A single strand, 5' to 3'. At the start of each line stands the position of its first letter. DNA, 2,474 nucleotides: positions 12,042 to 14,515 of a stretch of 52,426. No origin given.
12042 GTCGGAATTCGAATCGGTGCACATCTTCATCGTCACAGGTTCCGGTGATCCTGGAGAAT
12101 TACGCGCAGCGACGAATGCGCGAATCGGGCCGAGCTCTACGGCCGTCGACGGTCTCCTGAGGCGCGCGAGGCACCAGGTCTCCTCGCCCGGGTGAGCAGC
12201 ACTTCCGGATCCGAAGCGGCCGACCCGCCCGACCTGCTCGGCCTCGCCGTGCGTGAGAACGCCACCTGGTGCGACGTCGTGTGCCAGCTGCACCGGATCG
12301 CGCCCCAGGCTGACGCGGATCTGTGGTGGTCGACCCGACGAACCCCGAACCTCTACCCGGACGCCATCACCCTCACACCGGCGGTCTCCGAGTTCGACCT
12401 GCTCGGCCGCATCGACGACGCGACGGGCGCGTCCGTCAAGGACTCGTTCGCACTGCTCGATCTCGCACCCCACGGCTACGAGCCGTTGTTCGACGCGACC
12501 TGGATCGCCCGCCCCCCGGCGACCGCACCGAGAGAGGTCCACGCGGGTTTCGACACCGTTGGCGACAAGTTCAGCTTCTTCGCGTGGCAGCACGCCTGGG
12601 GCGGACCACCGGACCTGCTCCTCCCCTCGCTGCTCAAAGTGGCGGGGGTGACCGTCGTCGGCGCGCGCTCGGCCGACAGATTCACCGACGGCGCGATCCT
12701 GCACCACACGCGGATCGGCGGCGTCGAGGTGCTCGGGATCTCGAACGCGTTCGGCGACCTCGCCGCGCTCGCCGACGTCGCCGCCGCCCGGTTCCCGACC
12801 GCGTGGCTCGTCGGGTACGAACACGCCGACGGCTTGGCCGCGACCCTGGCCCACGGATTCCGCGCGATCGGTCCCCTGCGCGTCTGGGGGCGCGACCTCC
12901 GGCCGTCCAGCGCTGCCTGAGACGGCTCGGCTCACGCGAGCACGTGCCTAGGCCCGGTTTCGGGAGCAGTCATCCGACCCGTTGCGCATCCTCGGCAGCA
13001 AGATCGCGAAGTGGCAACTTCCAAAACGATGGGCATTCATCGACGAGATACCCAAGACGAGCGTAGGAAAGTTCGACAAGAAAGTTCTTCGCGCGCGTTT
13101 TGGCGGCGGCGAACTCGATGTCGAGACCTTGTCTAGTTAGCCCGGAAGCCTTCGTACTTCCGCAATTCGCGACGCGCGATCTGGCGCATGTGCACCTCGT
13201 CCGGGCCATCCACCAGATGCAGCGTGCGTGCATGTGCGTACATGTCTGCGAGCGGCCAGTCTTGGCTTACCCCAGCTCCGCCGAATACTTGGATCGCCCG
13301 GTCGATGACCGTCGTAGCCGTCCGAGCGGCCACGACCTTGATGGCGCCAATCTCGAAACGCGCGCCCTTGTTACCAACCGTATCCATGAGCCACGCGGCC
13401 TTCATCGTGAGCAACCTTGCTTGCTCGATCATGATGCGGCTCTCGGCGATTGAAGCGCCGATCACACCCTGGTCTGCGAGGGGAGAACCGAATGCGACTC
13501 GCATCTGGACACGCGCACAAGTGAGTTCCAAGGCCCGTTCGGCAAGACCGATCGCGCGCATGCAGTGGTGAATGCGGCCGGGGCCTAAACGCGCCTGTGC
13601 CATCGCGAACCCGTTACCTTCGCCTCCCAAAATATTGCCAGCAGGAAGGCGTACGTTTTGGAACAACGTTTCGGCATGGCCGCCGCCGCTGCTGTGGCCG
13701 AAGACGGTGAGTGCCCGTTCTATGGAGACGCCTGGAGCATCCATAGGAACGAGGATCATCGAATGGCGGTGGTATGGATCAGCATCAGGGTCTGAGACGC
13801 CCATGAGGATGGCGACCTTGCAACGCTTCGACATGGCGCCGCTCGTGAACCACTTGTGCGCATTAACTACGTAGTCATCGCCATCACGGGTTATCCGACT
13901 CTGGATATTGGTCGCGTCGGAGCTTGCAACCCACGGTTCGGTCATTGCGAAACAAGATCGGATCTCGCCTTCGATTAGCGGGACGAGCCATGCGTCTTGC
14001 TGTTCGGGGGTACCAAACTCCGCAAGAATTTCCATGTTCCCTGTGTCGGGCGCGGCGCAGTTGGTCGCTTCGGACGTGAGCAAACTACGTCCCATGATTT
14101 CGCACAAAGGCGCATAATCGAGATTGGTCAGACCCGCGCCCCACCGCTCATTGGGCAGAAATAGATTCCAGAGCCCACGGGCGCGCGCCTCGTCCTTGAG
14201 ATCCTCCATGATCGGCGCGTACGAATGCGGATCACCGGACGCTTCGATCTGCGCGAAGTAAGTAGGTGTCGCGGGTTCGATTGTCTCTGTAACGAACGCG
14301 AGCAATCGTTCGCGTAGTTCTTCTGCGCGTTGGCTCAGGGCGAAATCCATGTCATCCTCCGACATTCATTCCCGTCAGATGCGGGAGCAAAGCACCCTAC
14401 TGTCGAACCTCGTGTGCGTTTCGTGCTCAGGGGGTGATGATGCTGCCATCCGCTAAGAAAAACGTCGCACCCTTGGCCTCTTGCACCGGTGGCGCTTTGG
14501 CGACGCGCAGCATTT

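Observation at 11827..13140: Fatty-acid-CoA ligase gene gutted and its core replaced by compositionally foreign DNA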

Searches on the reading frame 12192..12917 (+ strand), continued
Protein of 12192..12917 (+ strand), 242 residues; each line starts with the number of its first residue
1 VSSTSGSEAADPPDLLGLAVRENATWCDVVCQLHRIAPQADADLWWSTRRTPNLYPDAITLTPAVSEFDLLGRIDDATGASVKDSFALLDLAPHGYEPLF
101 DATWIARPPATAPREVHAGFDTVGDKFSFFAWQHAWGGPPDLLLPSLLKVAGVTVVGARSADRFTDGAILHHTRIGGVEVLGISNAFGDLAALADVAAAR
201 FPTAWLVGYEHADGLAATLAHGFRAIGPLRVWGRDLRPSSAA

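Call 44: find_encoding_contigs(protein=P0002, flank=3000, max_places=2)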
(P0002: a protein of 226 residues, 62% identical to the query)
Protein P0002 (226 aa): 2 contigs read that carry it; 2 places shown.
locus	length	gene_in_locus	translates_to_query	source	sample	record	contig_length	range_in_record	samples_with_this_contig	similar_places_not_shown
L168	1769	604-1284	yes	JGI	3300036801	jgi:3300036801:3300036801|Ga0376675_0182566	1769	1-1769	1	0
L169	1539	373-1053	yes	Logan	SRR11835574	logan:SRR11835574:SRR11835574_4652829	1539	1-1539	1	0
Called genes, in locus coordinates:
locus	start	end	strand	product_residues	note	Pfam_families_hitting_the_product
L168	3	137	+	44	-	?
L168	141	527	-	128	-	PF01042:Ribonuc_L-PSP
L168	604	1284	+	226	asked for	-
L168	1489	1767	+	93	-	?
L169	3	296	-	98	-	?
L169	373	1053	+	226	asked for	-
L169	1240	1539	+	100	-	?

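Call 45: find_encoding_contigs(protein=P0006, flank=3000, max_places=2)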
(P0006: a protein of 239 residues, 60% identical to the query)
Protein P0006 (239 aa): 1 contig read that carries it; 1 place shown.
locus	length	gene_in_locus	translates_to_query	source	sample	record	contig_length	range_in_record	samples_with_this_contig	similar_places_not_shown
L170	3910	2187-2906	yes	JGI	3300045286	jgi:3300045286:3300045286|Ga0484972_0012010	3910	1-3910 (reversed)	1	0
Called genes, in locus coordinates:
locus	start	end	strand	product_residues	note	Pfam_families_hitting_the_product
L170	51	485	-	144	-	PF03358:FMN_red (faint)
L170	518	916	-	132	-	PF01042:Ribonuc_L-PSP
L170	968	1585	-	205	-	-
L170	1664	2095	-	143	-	-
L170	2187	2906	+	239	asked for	-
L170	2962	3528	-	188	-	PF10706:Aminoglyc_resit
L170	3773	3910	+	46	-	?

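Call 49: list_cluster_members(proteins=[P0011, P0054, P0069, P0075, P0084])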
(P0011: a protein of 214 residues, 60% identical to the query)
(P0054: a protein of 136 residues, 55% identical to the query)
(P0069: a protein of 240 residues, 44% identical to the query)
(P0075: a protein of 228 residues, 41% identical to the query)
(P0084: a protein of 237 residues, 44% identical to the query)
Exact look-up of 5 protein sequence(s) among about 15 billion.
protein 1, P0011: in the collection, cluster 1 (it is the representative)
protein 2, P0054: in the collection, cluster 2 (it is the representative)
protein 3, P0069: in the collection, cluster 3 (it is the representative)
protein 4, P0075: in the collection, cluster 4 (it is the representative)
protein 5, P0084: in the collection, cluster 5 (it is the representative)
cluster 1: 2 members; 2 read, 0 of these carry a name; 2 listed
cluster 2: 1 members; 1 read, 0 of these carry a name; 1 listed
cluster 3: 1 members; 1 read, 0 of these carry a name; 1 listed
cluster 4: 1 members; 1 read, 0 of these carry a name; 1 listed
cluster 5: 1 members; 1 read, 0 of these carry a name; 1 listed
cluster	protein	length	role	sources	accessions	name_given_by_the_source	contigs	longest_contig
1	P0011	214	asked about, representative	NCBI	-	-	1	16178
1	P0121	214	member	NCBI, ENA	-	-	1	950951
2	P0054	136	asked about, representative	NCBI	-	-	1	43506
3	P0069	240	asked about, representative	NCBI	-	-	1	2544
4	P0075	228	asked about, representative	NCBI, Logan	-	-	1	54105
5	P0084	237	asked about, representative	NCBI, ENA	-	-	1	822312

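Call 57: search_protein_families(library=padloc, proteins=[window:12192-12917:+], max_evalue=1)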
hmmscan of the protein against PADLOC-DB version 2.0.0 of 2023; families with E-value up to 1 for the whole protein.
window:12192-12917:+ (242 aa): 0 families

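Call 58: search_protein_families(library=phrogs, proteins=[window:12192-12917:+], max_evalue=1)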
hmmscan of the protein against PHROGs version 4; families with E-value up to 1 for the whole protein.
window:12192-12917:+ (242 aa): 1 family
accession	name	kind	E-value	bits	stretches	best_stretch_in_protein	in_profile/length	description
phrog_18510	-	unknown function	0.031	14.7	1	199-230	131-162/177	-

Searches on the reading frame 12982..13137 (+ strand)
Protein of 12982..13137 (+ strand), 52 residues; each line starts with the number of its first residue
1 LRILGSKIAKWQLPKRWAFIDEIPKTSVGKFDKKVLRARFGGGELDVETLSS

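Call 6: search_protein_families(library=pfam, proteins=[window:12982-13137:+], max_evalue=1)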
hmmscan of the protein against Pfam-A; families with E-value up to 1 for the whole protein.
window:12982-13137:+ (52 aa): 1 family
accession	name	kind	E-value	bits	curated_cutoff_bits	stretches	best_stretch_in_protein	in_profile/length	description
PF13193.12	AMP-binding_C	-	0.021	16.2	24.5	1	4-30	50-76/76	AMP-binding enzyme C-terminal domain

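Call 8: search_protein_families(library=ncbifam, proteins=[window:12982-13137:+], max_evalue=1)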
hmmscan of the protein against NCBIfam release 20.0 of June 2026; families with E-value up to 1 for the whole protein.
window:12982-13137:+ (52 aa): 52 families (the best 25 are shown)
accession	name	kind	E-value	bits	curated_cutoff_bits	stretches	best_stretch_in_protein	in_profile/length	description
NF004837.0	PRK06187.1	subfamily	1.4e-13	50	476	1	4-46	486-528/531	long-chain-fatty-acid--CoA ligase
NF004143.0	PRK05620.1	equivalog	8.3e-12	44.2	852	1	4-50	519-565/576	long-chain fatty-acid--CoA ligase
NF004674.0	PRK06018.1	subfamily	4e-08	32.4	766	1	3-42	497-536/544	long-chain-fatty-acid--CoA ligase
NF005702.0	PRK07514.1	subfamily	7.1e-07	27.9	558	1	4-40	464-500/506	malonyl-CoA synthase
NF005426.0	PRK07008.1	equivalog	7.5e-07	28.1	822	1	5-42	500-537/545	3-(methylthio)propionyl-CoA ligase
TIGR02275.1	DHB_AMP_lig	equivalog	1.8e-06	26.5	723.55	1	6-37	495-526/526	(2,3-dihydroxybenzoyl)adenylate synthase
NF008192.1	PRK10946.1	equivalog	2.9e-06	25.9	783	1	6-39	495-528/534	(2,3-dihydroxybenzoyl)adenylate synthase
NF005676.0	PRK07470.1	equivalog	5.8e-06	25.2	774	1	4-40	493-529/544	acyl-CoA synthetase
NF006182.0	PRK08316.1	subfamily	2.2e-05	23.1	663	1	6-41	483-518/523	fatty acyl-CoA synthetase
NF005797.0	PRK07638.1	equivalog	3.7e-05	22.4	518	1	5-38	444-477/487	acyl-CoA synthetase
NF005662.0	PRK07445.1-4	equivalog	0.00011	20.9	640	1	4-38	425-459/467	O-succinylbenzoic acid--CoA ligase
NF006572.0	PRK09088.1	equivalog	0.00016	20.5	696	1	4-39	451-486/491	acyl-CoA synthetase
NF009233.0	PRK12583.1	subfamily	0.00029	19.3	832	1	6-38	516-548/558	fatty acid CoA ligase family protein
NF052269.1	Staph_lig_FadD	equivalog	0.00034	19.1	650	1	6-37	459-490/499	long-chain-fatty-acid--CoA ligase FadD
NF004838.1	PRK06188.1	equivalog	0.00046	18.6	875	1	11-40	494-523/524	fatty-acid--CoA ligase FadD8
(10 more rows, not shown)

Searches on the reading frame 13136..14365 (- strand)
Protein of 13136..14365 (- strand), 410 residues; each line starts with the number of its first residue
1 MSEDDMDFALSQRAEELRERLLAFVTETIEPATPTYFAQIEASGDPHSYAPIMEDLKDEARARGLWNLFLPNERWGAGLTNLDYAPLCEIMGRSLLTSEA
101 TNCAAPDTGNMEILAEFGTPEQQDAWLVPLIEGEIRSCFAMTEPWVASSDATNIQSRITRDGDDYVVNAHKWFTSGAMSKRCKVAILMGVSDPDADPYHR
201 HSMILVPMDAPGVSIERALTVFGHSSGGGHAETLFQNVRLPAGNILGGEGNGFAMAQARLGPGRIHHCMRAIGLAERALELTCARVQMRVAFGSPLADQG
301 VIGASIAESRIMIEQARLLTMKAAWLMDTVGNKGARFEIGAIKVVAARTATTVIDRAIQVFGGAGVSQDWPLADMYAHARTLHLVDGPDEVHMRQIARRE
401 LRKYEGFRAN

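Call 6: search_protein_families(library=pfam, proteins=[window:13136-14365:-], max_evalue=1)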
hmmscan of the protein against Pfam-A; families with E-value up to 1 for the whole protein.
window:13136-14365:- (410 aa): 5 families
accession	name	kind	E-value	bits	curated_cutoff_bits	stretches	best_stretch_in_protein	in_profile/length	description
PF00441.29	Acyl-CoA_dh_1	-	2.2e-37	128.9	22.4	1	250-400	1-149/150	Acyl-CoA dehydrogenase, C-terminal domain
PF02770.24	Acyl-CoA_dh_M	-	1e-16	61.3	33.3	1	138-238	1-97/97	Acyl-CoA dehydrogenase, middle domain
PF08028.16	Acyl-CoA_dh_2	-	1.4e-11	45.3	22.7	1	266-372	2-116/134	Acyl-CoA dehydrogenase, C-terminal domain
PF02771.21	Acyl-CoA_dh_N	-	2.2e-10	41.3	22.9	1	13-134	3-113/113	Acyl-CoA dehydrogenase, N-terminal domain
PF22924.1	ACOX_C_alpha1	-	0.094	12.9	27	1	341-398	109-166/169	Acyl-CoA oxidase, C-alpha1 domain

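Call 13: find_related_loci(query=window:13136-14365:-, collection=genome_contigs, flank=6000)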
Query window:13136-14365:- (410 aa) in genome_contigs; peptide patterns used: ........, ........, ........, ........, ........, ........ (x = any residue, [..] = any of these).
600 stretches matched a pattern (row limit reached: there are more); 593 encode a relative of the query (tblastn E <= 1e-3); the best 80 are kept; 80 distinct loci.
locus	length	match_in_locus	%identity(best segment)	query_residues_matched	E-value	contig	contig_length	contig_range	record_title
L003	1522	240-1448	80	6-408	0e+0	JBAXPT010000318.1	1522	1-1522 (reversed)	MAG: Actinomycetes bacterium isolate ELA538 MAG538_318, whole genome shotgun sequence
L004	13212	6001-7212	80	6-409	0e+0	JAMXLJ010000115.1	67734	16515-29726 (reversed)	MAG: Acidimicrobiia bacterium isolate Bin.002_Pasture k127_6922303, whole genome shotgun sequence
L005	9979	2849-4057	79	6-408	0e+0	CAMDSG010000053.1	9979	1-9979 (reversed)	MAG: Bifidobacterium breve isolate TrH-25oct19-242 genome assembly, contig: TrH-25oct19-C13894, whole genome shotgun seq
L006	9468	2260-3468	78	6-408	0e+0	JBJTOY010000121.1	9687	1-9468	MAG: Actinomycetes bacterium isolate samp_4449_metadecoder_414 samp_4449_2161835, whole genome shotgun sequence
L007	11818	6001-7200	76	6-405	0e+0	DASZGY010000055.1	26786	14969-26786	MAG TPA_asm: Acidimicrobiia bacterium isolate SMAG_U6561 k141_6746792, whole genome shotgun sequence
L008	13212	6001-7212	76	4-407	0e+0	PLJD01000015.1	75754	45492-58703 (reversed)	MAG: Actinomycetota bacterium isolate palsa_555 73.20110800_P2D.24_contig_2722, whole genome shotgun sequence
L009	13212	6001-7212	76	4-407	0e+0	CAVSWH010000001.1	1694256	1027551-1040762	MAG: uncultured Actinomycetes bacterium isolate MFD05705.bin.1.76 genome assembly, contig: contig_24715, whole genome sh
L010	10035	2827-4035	76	6-408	0e+0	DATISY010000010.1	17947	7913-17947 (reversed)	MAG TPA_asm: Acidimicrobiia bacterium isolate SMAG_U15941 k141_340621, whole genome shotgun sequence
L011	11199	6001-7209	78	6-408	0e+0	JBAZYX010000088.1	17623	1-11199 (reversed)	MAG: Acidimicrobiia bacterium isolate SO_2017_GW1_92 NODE_12116_length_17623_cov_1.444273_OW334_2017, whole genome shotg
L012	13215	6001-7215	75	4-408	0e+0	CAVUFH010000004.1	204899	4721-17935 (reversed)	MAG: uncultured Actinomycetes bacterium isolate MFD04944.bin.1.41 genome assembly, contig: contig_27100, whole genome sh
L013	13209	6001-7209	74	6-408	0e+0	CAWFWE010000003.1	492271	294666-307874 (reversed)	MAG: uncultured Actinomycetes bacterium isolate MFD04944.bin.2.69 genome assembly, contig: contig_31081, whole genome sh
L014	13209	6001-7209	74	6-408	0e+0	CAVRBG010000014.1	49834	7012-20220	MAG: uncultured Actinomycetes bacterium isolate MFD04944.bin.2.123 genome assembly, contig: contig_72884, whole genome s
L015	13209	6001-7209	73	6-408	0e+0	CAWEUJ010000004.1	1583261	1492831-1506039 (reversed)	MAG: uncultured Actinomycetes bacterium isolate MFD01299.bin.2.46 genome assembly, contig: contig_2515, whole genome sho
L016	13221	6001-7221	67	4-409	0e+0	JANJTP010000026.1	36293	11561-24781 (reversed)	MAG: Solirubrobacteraceae bacterium isolate RX2_metabat.bin.12 RX2_k141_321799, whole genome shotgun sequence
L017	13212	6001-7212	68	3-404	0e+0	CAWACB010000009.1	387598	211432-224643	MAG: uncultured Solirubrobacterales bacterium isolate MFD00962.bin.2.198 genome assembly, contig: contig_75236, whole ge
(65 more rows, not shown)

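Call 59: find_encoding_contigs(protein=window:13136-14350:-, flank=4000, max_places=10)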
Protein window:13136-14350:- (405 aa): 4 contigs read that carry it; 4 places shown.
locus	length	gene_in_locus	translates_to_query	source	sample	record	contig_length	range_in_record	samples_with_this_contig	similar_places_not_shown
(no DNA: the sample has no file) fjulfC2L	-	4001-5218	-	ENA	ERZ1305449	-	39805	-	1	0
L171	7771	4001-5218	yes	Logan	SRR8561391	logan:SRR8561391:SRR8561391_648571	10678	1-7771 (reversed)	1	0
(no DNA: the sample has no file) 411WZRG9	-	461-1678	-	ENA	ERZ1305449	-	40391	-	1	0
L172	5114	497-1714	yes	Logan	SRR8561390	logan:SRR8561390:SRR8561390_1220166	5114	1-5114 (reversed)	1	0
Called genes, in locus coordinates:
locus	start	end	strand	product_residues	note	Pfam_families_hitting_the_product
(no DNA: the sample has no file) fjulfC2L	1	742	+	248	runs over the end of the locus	PF00072:Response_reg, PF00486:Trans_reg_C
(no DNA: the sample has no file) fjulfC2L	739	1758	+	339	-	PF00672:HAMP, PF00512:HisKA, PF13581:HATPase_c_2 (weak), PF02518:HATPase_c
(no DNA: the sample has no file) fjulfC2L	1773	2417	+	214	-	PF00926:DHBP_synthase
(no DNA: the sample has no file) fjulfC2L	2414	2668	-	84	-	-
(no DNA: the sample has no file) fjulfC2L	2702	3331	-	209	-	PF07947:YhhN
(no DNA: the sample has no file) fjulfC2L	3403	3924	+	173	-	PF00903:Glyoxalase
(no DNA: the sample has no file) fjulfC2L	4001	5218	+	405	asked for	PF02771:Acyl-CoA_dh_N, PF02770:Acyl-CoA_dh_M, PF00441:Acyl-CoA_dh_1, PF08028:Acyl-CoA_dh_2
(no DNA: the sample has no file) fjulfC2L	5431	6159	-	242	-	-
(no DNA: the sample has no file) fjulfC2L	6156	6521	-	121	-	-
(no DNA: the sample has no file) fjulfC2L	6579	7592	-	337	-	PF01040:UbiA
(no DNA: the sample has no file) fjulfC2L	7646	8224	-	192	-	PF03729:DUF308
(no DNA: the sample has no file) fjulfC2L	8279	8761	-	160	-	PF06271:RDD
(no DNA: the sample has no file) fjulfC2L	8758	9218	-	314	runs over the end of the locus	-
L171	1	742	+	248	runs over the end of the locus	PF00072:Response_reg, PF00486:Trans_reg_C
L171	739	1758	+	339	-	PF00672:HAMP, PF00512:HisKA, PF13581:HATPase_c_2 (weak), PF02518:HATPase_c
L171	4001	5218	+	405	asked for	PF02771:Acyl-CoA_dh_N, PF02770:Acyl-CoA_dh_M, PF00441:Acyl-CoA_dh_1, PF08028:Acyl-CoA_dh_2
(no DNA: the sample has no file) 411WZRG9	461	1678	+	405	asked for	PF02771:Acyl-CoA_dh_N, PF02770:Acyl-CoA_dh_M, PF00441:Acyl-CoA_dh_1, PF08028:Acyl-CoA_dh_2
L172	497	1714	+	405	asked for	PF02771:Acyl-CoA_dh_N, PF02770:Acyl-CoA_dh_M, PF00441:Acyl-CoA_dh_1, PF08028:Acyl-CoA_dh_2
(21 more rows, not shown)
